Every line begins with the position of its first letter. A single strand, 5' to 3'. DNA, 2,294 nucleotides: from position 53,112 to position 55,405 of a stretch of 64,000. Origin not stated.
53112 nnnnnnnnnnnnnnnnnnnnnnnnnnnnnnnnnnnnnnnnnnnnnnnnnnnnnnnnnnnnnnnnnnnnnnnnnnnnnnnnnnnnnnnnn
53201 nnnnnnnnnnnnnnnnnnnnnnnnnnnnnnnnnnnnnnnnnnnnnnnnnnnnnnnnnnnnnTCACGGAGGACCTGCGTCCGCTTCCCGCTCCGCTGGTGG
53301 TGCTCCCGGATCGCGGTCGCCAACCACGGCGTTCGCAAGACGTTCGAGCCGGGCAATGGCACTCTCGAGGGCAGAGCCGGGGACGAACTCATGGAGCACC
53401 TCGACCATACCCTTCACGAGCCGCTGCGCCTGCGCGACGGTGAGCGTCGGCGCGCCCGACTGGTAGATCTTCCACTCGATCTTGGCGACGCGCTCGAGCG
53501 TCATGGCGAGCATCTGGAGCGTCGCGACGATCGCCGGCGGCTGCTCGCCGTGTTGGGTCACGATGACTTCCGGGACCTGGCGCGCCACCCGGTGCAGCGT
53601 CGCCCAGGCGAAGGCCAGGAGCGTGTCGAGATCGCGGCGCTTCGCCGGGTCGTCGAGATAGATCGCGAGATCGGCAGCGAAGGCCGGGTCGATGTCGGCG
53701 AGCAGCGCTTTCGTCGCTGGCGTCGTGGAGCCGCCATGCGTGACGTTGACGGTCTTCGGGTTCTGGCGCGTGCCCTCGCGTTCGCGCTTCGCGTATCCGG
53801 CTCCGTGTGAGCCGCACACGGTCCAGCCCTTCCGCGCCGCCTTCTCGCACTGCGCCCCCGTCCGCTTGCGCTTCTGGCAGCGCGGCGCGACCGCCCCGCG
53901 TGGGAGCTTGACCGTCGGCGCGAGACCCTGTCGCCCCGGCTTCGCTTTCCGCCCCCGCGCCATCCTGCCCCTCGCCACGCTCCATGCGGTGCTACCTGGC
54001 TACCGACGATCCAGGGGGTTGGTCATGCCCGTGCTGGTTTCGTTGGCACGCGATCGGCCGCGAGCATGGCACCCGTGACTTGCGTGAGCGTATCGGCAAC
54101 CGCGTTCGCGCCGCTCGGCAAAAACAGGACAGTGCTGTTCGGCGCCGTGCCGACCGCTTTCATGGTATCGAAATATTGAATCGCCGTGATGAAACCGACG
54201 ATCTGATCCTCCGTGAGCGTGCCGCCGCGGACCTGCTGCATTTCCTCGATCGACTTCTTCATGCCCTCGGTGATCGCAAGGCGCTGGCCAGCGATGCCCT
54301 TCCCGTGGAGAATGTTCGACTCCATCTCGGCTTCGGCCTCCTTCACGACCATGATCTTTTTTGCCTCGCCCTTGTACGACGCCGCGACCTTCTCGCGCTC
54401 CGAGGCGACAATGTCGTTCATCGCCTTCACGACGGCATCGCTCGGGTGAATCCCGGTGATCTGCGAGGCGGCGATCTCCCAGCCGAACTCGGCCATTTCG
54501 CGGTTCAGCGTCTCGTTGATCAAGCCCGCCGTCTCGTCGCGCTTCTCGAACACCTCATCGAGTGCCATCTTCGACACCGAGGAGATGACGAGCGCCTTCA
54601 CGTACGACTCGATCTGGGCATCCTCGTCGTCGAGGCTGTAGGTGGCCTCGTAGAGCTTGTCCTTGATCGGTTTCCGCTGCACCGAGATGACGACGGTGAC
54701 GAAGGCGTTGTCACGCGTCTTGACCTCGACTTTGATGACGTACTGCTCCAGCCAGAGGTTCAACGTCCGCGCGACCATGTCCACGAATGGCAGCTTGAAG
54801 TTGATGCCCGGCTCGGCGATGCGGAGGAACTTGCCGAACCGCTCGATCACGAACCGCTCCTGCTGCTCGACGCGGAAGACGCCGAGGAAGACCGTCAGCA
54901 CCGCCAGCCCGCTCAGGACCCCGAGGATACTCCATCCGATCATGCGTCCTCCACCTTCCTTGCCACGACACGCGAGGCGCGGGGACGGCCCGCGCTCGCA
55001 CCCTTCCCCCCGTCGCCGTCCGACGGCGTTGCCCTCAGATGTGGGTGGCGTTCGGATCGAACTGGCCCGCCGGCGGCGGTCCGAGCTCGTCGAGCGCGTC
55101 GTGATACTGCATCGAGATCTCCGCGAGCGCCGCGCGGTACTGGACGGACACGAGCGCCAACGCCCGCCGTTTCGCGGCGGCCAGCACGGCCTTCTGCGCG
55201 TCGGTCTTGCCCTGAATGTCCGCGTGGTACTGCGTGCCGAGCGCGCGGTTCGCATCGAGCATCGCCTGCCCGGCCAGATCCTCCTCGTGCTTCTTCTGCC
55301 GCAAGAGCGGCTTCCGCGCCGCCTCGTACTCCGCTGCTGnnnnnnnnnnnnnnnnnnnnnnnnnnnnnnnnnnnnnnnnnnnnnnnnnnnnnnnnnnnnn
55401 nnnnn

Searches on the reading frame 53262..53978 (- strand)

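Call 74: search_protein_families(library=phrogs, proteins=[window:53262-53978:-], max_evalue=0.001)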
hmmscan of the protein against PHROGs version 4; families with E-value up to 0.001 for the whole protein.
window:53262-53978:- (238 aa): 1 family
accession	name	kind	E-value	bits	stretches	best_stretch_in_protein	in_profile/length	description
phrog_3678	-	unknown function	2.1e-07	32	1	33-72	12-51/213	-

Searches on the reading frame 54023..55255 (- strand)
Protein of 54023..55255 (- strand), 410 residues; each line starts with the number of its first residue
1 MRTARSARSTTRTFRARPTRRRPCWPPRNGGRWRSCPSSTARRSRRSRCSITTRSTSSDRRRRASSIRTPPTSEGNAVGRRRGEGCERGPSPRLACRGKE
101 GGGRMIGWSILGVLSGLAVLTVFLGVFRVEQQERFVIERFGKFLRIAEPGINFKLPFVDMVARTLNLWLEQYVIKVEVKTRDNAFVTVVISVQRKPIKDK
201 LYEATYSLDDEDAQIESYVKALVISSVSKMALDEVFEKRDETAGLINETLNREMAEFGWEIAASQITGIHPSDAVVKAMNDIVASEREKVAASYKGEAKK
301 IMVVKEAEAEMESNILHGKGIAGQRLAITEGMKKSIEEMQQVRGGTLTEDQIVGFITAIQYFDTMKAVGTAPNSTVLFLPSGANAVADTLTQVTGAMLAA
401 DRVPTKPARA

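Call 74: search_protein_families(library=phrogs, proteins=[window:54023-55255:-], max_evalue=0.001)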
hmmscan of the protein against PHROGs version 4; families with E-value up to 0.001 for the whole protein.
window:54023-55255:- (410 aa): 1 family
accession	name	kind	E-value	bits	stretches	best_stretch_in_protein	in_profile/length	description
phrog_26223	-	unknown function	3.4e-05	23.4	1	217-330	365-464/775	-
